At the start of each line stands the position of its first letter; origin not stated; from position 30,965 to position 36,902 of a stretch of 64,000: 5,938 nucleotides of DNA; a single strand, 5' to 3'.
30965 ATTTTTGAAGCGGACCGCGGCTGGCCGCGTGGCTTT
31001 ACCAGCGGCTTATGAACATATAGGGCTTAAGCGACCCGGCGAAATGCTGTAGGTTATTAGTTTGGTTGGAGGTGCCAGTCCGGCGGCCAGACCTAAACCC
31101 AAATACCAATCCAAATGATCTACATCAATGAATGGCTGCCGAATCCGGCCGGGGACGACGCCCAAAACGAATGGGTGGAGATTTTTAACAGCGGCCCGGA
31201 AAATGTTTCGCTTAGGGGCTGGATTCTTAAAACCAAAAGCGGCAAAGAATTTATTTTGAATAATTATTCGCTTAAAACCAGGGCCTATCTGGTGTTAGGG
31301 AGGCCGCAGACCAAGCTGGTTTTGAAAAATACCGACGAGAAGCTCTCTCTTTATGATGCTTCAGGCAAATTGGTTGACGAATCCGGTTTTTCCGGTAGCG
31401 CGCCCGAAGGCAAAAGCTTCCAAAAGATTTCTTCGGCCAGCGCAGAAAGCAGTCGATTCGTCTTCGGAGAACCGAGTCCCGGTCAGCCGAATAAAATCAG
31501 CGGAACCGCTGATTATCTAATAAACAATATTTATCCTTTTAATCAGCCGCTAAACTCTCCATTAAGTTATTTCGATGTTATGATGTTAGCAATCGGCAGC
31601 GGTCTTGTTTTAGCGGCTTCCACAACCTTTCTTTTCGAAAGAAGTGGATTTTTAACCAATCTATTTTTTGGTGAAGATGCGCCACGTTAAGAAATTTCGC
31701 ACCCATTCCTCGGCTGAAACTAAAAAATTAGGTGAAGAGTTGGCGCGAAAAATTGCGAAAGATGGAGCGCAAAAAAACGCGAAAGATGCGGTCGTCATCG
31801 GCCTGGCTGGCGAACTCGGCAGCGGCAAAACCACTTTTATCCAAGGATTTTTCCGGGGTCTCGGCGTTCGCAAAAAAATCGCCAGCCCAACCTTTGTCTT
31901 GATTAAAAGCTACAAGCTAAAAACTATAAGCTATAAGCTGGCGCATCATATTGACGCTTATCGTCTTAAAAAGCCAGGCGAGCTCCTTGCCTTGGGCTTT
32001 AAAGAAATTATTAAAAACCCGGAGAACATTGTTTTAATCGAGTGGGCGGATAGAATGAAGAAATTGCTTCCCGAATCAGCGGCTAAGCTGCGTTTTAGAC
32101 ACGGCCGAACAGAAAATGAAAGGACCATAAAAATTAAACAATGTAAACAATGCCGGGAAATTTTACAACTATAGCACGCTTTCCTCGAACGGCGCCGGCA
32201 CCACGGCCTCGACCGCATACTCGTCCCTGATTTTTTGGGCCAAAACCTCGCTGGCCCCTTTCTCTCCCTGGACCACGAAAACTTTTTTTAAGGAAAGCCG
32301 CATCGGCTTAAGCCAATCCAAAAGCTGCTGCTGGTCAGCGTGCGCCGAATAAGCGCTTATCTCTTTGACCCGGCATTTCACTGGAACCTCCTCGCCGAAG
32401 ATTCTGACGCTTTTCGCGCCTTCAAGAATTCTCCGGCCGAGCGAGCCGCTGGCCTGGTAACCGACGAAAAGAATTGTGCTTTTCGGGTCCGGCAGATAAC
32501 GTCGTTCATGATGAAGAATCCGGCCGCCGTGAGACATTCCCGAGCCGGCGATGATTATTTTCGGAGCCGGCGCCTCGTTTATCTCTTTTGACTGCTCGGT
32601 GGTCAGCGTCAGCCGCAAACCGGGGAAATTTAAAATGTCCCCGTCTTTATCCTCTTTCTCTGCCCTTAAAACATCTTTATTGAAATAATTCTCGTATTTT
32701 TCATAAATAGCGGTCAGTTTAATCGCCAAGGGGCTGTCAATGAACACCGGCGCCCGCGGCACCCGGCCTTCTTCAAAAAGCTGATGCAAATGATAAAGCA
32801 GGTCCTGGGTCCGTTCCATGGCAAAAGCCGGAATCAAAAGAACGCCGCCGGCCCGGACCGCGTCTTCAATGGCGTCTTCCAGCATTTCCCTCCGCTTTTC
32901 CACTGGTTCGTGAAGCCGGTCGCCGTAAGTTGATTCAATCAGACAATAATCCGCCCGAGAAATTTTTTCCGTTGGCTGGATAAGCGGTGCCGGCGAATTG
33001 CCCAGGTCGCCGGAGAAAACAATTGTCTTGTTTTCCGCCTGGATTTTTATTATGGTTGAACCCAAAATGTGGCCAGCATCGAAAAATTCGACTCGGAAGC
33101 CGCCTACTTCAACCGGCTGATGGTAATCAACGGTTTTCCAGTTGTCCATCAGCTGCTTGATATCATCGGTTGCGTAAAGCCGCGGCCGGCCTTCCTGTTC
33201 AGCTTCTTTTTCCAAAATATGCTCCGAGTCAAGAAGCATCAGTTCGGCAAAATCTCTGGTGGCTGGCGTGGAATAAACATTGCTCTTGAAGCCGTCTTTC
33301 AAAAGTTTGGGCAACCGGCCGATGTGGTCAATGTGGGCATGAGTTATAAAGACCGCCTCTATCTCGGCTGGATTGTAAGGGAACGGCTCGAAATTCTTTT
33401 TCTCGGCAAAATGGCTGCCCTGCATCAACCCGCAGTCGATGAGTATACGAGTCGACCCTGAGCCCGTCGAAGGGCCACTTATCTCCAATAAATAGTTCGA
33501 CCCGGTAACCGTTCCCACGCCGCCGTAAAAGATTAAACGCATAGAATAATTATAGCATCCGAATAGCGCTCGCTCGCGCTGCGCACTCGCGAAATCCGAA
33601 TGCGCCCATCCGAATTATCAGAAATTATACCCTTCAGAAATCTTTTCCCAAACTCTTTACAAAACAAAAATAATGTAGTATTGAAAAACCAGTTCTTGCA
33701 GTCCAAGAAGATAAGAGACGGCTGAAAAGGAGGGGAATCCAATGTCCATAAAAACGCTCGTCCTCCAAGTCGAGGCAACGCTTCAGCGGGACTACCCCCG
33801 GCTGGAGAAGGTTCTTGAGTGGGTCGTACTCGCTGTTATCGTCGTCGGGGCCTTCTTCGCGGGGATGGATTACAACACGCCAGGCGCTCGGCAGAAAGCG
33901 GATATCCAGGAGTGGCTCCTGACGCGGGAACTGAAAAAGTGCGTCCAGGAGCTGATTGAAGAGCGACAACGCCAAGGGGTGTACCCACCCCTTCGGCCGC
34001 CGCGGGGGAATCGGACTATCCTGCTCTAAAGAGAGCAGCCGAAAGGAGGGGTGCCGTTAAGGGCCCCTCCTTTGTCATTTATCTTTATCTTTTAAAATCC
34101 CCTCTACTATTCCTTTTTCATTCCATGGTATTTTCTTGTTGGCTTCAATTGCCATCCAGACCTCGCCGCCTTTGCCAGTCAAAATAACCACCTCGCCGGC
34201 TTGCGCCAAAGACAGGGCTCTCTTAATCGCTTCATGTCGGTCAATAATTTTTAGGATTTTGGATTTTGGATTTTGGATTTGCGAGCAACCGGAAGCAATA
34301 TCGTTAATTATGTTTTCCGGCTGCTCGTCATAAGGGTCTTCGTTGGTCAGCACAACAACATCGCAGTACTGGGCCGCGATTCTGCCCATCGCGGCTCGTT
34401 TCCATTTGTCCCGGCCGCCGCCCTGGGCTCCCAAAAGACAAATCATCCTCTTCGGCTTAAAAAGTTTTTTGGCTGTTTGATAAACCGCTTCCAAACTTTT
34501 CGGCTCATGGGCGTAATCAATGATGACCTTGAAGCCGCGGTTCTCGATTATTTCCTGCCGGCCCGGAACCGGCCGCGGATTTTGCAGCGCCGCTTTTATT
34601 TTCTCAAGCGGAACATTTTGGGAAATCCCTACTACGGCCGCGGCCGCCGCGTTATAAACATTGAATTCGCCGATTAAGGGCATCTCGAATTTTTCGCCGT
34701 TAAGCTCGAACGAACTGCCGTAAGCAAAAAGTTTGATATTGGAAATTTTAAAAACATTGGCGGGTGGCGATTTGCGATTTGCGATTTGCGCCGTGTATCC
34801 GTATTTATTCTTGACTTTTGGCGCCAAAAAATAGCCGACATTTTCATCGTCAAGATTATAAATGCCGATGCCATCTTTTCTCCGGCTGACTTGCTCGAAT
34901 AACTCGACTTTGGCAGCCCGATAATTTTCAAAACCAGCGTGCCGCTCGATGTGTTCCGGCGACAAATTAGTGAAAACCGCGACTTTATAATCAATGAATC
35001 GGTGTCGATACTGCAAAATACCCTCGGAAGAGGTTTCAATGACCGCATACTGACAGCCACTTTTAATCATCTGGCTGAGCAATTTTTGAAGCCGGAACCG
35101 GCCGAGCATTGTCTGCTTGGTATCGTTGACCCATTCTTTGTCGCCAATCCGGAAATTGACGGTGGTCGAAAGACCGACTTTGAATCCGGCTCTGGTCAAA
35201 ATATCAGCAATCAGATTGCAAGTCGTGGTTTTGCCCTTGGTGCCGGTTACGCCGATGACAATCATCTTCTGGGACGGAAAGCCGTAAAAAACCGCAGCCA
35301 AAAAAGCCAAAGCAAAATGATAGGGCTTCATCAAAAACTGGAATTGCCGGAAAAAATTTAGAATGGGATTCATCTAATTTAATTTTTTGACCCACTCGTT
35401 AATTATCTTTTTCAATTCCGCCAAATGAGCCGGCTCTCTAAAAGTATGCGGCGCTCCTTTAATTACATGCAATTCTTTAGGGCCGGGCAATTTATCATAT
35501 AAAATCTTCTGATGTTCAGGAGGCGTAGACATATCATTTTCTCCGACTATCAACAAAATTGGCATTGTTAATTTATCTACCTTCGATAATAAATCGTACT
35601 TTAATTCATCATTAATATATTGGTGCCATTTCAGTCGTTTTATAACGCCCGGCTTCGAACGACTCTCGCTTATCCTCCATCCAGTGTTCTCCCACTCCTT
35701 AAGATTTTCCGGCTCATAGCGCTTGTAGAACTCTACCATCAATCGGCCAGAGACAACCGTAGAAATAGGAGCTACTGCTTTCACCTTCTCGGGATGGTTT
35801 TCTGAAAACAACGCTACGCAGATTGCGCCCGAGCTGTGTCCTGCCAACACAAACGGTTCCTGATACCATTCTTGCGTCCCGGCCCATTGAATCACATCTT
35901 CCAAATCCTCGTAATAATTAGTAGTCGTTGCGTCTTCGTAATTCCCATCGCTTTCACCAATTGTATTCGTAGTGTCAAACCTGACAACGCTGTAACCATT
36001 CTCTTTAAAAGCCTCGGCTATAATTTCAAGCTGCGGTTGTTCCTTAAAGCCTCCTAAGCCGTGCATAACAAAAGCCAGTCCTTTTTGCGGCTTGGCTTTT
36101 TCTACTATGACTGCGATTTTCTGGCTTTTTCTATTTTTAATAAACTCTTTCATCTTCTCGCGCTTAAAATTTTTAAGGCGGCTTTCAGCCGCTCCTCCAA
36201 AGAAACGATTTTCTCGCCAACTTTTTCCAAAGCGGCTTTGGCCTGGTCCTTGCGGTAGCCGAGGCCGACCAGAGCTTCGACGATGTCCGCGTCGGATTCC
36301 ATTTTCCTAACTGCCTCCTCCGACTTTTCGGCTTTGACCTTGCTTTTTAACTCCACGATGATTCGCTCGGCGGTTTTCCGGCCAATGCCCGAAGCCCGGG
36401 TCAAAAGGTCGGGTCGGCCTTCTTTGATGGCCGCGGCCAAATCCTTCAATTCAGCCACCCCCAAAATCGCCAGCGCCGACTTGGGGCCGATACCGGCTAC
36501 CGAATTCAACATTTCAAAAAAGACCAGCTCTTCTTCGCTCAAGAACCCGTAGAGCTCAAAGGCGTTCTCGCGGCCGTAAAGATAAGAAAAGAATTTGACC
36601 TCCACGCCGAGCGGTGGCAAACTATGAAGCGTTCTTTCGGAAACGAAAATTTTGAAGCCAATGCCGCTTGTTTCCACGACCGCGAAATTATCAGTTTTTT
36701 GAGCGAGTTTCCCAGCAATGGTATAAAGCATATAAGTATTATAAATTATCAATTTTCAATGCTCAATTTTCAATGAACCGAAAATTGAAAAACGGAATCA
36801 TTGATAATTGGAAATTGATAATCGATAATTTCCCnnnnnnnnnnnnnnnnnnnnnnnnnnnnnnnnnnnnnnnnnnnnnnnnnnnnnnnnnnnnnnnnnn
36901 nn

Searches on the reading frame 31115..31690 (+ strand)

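Call 6: search_protein_families(library=pfam, proteins=[window:31115-31690:+], max_evalue=0.1)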
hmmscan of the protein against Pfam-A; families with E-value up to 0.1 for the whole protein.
window:31115-31690:+ (191 aa): 1 family
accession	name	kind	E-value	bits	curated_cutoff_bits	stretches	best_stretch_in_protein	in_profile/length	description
PF00932.25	LTD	-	5.6e-16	59.3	34.3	1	2-92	8-107/109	Lamin Tail Domain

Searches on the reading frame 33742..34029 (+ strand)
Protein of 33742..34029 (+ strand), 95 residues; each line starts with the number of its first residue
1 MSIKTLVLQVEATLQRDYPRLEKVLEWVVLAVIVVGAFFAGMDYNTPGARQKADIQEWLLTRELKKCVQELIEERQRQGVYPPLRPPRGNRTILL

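Call 6: search_protein_families(library=pfam, proteins=[window:33742-34029:+], max_evalue=0.1)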
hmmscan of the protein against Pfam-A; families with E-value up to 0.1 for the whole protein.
window:33742-34029:+ (95 aa): 0 families

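Call 11: list_cluster_members(proteins=[P0001, window:33742-34029:+, window:26135-26662:-, window:31115-31690:+])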
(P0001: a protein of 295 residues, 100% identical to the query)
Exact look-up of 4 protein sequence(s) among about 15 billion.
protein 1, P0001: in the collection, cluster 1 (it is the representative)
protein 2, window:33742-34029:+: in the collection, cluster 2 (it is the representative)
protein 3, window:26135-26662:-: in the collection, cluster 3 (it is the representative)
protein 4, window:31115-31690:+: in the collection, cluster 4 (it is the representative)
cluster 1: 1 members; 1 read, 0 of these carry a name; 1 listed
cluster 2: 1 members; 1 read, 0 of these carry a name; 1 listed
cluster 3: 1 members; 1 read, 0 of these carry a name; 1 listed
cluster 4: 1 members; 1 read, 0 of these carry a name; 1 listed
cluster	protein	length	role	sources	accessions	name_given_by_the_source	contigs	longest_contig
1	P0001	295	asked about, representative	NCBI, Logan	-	-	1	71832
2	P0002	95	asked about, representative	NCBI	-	-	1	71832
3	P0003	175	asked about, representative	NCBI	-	-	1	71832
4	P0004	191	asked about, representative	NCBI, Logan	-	-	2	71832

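Call 56: find_homologous_proteins(query=window:33742-34029:+, max_evalue=0.01)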
Query window:33742-34029:+ (95 aa): 1 proteins with E <= 0.01 among 2 candidates.
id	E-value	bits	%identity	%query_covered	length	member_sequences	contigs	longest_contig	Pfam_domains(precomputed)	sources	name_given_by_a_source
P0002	1.4e-55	203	100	100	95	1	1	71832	-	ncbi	-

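Call 78: search_protein_families(library=ncbifam, proteins=[window:33742-34029:+], max_evalue=0.1)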
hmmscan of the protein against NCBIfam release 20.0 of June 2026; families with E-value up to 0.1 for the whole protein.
window:33742-34029:+ (95 aa): 1 family
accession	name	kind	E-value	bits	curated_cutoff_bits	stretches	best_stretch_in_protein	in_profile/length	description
NF010294.0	PRK13734.1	subfamily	0.072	13.2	150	1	8-42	60-94/120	F-type conjugative transfer system pilin TraA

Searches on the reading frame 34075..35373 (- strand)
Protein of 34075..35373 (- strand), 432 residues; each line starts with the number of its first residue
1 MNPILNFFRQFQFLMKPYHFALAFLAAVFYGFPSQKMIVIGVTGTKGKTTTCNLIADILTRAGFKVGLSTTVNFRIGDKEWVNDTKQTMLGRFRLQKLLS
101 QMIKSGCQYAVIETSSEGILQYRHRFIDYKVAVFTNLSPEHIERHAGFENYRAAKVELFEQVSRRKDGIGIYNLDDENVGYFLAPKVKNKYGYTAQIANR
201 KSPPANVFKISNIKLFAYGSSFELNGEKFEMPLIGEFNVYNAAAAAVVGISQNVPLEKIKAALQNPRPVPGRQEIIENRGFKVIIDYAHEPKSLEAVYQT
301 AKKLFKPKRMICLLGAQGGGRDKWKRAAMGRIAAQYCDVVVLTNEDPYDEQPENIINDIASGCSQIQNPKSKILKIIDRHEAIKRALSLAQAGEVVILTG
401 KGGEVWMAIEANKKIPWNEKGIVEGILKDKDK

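Call 62: search_protein_families(library=pfam, proteins=[window:34075-35373:-], max_evalue=0.00001)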
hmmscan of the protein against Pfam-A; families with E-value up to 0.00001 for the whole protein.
window:34075-35373:- (432 aa): 2 families
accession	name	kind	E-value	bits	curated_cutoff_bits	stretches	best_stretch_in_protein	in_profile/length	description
PF08245.18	Mur_ligase_M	-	6.6e-44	150.7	24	1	42-248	1-199/200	Mur ligase middle domain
PF02875.26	Mur_ligase_C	-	2e-28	100.2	28.4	1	271-402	1-127/127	Mur ligase, glutamate ligase domain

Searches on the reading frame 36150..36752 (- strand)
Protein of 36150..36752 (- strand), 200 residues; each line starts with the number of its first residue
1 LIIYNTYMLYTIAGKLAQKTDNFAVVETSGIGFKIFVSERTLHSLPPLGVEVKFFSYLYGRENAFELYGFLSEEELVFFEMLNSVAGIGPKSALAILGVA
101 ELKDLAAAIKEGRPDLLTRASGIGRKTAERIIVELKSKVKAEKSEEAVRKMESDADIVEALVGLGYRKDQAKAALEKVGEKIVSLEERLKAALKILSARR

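Call 63: search_protein_families(library=pfam, proteins=[window:36150-36752:-], max_evalue=0.00001)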
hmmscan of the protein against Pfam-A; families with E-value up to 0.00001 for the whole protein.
window:36150-36752:- (200 aa): 4 families
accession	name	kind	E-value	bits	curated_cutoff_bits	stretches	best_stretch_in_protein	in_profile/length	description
PF01330.27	RuvA_N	-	3.1e-15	56.4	23.6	1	8-69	1-61/61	RuvA N terminal domain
PF14520.12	HHH_5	-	1e-14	55.2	27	1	79-136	1-56/57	Helix-hairpin-helix domain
PF07499.19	RuvA_C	-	2.9e-09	37.7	24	1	155-197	4-47/47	RuvA, C-terminal domain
PF00633.29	HHH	-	8.2e-08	32.2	24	0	113-132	9-28/30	Helix-hairpin-helix motif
